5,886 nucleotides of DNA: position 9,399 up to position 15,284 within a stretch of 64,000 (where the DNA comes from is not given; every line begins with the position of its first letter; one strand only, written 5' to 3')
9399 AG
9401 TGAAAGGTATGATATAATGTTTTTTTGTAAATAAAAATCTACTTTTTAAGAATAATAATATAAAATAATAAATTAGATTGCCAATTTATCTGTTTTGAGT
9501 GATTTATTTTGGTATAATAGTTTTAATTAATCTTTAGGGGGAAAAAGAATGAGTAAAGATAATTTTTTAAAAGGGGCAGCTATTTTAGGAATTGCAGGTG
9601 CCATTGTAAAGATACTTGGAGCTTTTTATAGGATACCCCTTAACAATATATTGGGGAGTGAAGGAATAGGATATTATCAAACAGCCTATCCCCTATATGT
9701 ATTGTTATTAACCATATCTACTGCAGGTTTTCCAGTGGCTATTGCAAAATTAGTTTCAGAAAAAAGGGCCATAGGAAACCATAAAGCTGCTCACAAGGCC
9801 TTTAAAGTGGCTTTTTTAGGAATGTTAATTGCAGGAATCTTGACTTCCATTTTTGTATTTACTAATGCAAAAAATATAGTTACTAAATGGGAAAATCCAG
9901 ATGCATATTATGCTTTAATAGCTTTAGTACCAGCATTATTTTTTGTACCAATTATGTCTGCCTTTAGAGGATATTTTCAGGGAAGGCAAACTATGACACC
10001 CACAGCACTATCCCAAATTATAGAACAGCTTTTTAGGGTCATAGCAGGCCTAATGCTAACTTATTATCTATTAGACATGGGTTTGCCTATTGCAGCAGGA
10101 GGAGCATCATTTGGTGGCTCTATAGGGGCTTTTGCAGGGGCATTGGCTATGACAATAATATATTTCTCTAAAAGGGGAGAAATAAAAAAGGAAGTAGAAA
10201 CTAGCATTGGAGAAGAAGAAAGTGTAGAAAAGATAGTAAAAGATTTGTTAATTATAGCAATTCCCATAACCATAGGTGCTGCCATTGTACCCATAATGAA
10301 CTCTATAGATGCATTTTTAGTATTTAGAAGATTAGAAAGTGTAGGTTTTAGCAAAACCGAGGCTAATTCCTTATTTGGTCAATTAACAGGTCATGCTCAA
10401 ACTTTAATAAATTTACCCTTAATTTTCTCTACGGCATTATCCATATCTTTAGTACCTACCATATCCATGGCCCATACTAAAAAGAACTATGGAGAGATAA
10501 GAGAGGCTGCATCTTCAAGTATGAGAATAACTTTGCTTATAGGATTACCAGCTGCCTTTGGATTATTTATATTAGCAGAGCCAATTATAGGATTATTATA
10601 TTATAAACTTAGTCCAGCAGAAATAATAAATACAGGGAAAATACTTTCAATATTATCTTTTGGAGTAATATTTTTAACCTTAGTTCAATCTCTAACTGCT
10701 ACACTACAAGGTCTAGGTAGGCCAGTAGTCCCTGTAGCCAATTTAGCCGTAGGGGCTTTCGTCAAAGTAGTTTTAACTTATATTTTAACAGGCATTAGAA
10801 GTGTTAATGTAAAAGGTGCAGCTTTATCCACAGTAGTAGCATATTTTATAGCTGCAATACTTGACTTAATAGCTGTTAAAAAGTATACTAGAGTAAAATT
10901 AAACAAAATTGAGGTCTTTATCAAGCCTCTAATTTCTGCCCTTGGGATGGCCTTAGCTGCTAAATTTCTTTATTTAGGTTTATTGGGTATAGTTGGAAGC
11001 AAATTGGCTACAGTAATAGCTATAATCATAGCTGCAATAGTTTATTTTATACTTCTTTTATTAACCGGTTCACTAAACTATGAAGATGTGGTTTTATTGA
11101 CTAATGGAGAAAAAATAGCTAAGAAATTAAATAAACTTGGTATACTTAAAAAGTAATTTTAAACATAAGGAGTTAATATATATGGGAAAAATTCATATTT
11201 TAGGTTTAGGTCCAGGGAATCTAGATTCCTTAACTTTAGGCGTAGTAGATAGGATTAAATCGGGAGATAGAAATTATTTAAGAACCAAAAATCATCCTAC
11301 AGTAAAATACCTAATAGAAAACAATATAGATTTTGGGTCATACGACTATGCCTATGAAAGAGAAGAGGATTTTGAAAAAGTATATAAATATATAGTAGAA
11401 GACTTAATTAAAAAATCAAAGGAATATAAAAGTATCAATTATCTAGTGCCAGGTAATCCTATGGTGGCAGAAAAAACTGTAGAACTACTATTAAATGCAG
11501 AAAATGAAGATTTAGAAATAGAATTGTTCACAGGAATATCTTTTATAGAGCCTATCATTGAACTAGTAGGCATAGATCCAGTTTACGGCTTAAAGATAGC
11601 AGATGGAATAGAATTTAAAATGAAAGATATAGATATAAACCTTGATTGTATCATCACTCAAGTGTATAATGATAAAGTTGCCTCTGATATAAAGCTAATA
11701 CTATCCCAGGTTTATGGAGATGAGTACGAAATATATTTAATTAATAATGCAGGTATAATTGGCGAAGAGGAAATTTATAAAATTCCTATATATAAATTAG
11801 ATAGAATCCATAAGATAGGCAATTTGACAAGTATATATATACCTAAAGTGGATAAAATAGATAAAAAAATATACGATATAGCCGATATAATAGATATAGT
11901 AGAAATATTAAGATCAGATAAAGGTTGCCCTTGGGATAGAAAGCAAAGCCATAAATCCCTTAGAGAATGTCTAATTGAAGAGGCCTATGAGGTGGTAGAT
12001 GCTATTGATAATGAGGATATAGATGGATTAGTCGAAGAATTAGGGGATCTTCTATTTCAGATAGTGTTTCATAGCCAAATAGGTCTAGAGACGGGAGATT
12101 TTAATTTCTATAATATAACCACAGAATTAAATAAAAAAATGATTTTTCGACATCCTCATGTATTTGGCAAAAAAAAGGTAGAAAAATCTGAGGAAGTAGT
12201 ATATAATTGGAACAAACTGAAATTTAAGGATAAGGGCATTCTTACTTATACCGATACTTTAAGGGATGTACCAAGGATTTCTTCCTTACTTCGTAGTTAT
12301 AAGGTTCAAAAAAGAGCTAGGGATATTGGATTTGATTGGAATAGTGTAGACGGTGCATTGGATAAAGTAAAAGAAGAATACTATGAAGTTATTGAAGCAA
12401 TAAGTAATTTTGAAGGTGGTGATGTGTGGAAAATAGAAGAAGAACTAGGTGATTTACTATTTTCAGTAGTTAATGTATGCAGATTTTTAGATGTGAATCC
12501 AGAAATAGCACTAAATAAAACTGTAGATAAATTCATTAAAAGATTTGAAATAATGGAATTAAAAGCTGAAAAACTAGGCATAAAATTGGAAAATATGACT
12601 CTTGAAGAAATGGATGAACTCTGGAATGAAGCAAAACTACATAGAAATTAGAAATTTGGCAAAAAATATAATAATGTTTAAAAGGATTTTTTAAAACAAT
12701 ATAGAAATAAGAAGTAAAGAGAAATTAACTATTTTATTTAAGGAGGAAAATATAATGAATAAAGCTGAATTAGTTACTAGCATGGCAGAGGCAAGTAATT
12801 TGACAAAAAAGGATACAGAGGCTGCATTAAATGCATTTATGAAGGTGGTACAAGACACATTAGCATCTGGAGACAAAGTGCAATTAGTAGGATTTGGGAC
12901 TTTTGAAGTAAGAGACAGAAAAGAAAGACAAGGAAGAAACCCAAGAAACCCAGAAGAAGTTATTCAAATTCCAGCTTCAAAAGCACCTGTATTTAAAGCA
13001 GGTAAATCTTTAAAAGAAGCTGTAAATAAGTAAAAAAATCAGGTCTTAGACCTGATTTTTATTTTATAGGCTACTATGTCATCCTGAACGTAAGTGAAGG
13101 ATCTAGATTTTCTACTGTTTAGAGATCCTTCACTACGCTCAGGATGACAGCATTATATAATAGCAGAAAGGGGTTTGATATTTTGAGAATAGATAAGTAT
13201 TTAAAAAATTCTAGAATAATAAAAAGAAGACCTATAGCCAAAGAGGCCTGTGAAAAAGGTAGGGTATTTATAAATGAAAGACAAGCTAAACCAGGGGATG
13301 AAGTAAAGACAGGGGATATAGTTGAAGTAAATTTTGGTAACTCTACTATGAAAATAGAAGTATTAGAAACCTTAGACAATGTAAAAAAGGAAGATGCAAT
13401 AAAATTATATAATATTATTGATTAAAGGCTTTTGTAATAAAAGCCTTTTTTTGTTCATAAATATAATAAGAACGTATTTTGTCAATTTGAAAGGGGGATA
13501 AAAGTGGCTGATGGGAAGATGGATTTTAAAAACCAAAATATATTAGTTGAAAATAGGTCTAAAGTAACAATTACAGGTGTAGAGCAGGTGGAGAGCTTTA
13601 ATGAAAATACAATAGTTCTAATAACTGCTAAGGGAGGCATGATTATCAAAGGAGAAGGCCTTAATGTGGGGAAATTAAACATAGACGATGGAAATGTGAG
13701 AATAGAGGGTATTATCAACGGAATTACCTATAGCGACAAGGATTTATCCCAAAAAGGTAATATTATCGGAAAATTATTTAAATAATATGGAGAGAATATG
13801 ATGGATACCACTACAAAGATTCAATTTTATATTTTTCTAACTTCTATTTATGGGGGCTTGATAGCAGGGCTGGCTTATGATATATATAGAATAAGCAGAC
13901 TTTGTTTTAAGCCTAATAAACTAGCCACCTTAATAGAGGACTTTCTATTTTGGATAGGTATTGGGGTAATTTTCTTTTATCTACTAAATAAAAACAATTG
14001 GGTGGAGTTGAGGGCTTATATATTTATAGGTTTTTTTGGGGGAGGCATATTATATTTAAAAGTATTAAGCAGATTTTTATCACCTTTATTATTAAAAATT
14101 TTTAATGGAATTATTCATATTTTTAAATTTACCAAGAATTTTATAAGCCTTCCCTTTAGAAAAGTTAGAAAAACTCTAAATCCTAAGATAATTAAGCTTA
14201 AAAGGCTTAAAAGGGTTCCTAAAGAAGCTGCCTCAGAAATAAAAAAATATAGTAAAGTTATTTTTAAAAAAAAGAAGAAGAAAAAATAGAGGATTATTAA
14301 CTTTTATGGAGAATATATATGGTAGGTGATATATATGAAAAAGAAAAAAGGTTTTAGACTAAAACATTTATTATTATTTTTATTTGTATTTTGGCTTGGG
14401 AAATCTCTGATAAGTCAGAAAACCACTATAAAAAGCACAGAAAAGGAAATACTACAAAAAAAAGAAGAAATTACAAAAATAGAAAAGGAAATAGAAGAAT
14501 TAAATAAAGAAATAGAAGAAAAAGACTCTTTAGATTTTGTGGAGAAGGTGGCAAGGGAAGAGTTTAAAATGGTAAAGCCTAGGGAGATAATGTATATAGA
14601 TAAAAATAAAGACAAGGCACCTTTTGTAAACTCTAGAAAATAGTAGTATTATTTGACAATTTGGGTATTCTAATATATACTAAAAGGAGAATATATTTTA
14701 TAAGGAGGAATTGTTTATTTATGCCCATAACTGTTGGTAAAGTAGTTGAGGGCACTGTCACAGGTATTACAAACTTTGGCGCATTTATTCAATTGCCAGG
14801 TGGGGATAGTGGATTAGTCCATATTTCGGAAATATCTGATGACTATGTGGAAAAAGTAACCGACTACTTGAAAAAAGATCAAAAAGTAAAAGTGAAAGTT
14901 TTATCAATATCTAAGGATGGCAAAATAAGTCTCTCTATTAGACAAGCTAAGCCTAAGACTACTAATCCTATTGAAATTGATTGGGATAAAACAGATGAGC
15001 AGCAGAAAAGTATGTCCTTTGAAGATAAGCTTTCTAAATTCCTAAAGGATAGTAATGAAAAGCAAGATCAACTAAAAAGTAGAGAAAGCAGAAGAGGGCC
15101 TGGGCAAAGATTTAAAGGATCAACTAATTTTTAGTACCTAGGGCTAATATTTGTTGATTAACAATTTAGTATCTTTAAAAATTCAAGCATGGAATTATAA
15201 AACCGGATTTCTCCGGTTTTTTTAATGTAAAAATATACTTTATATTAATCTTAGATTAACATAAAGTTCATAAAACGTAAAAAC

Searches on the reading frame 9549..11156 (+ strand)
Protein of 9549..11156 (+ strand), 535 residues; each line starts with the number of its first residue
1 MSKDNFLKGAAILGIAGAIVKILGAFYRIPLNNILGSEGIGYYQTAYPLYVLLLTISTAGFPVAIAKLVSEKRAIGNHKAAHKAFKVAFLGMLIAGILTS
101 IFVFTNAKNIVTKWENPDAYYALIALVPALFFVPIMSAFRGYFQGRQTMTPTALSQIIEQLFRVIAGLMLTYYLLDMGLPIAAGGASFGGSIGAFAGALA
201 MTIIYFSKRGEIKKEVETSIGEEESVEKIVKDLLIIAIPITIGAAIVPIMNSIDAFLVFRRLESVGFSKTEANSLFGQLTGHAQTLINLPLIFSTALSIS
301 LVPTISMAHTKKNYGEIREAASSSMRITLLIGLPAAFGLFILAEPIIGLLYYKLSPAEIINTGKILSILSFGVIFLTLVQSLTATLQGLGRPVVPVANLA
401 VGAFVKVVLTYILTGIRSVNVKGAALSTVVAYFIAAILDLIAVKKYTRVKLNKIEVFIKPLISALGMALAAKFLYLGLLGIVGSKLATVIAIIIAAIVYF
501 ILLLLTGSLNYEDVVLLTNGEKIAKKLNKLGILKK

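Call 66: search_protein_families(library=pfam, proteins=[window:9549-11156:+], max_evalue=0.00001)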
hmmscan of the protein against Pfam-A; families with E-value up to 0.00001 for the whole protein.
window:9549-11156:+ (535 aa): 3 families
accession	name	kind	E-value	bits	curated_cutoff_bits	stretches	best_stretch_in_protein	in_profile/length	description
PF01943.22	Polysacc_synt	-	5.9e-33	114.9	28.2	1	7-308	2-273/274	Polysaccharide biosynthesis protein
PF03023.19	MurJ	-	1.2e-18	67.5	27.4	1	88-469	71-426/451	Lipid II flippase MurJ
PF01554.23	MatE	-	1.9e-12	47.6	24.9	1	283-412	34-161/161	MatE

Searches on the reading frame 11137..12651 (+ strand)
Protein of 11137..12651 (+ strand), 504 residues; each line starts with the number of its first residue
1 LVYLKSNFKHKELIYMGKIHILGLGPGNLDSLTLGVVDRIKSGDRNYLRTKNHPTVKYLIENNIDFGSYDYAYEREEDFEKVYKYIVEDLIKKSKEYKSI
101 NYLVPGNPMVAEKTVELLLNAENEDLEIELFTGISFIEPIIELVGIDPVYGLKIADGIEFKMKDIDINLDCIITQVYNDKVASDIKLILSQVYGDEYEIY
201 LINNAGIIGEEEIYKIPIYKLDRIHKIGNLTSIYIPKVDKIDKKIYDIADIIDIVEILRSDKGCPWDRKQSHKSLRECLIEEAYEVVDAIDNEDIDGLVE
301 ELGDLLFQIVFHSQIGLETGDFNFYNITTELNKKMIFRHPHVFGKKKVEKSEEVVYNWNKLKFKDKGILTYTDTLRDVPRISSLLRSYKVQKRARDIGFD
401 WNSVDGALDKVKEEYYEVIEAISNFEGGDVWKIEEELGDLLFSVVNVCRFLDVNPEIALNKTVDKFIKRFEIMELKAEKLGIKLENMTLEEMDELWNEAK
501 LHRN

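Call 66: search_protein_families(library=pfam, proteins=[window:11137-12651:+], max_evalue=0.00001)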
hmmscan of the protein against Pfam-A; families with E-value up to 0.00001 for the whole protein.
window:11137-12651:+ (504 aa): 3 families
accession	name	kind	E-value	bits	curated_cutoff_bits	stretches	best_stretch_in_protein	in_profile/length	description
PF03819.22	MazG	-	2.9e-38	130.4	22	2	270-343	1-74/74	MazG nucleotide pyrophosphohydrolase domain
PF00590.25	TP_methylase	-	4.2e-20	73.1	27.8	1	18-221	1-211/212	Tetrapyrrole (Corrin/Porphyrin) Methylases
PF01503.22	PRA-PH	-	1.4e-08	35.4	21.3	0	269-309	23-64/86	Phosphoribosyl-ATP pyrophosphohydrolase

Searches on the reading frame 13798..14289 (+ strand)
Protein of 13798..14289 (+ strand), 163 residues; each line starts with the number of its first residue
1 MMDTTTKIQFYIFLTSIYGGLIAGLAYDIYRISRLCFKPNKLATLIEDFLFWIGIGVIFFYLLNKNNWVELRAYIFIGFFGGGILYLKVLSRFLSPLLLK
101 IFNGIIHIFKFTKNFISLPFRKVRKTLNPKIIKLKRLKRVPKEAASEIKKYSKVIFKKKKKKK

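Call 66: search_protein_families(library=pfam, proteins=[window:13798-14289:+], max_evalue=0.00001)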
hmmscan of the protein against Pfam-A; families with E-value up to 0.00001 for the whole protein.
window:13798-14289:+ (163 aa): 1 family
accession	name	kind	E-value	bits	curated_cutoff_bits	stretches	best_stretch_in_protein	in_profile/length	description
PF09578.15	Spore_YabQ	-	5e-23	81.5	27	1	13-91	1-79/79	Spore cortex protein YabQ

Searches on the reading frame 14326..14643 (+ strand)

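Call 66: search_protein_families(library=pfam, proteins=[window:14326-14643:+], max_evalue=0.00001)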
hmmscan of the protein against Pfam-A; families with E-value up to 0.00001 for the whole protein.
window:14326-14643:+ (105 aa): 1 family
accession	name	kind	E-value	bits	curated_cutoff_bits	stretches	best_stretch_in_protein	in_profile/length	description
PF04977.20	DivIC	-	9.1e-16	57.9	28.9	1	15-94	2-79/80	Septum formation initiator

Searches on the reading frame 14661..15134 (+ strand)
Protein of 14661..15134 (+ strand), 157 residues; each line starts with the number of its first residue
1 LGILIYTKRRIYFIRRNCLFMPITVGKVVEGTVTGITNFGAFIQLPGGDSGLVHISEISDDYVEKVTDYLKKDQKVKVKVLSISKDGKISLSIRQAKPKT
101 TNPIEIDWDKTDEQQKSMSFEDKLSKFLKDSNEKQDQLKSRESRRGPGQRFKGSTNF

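Call 67: search_protein_families(library=pfam, proteins=[window:14661-15134:+], max_evalue=0.00001)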
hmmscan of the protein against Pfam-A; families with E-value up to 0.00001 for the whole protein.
window:14661-15134:+ (157 aa): 2 families
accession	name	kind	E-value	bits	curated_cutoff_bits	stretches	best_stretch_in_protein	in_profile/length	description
PF00575.29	S1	-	4.4e-21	75.5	22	1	25-94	4-74/74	S1 RNA binding domain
PF23459.1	S1_RRP5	-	8.8e-06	26.6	27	0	25-84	3-62/72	RRP5 S1 domain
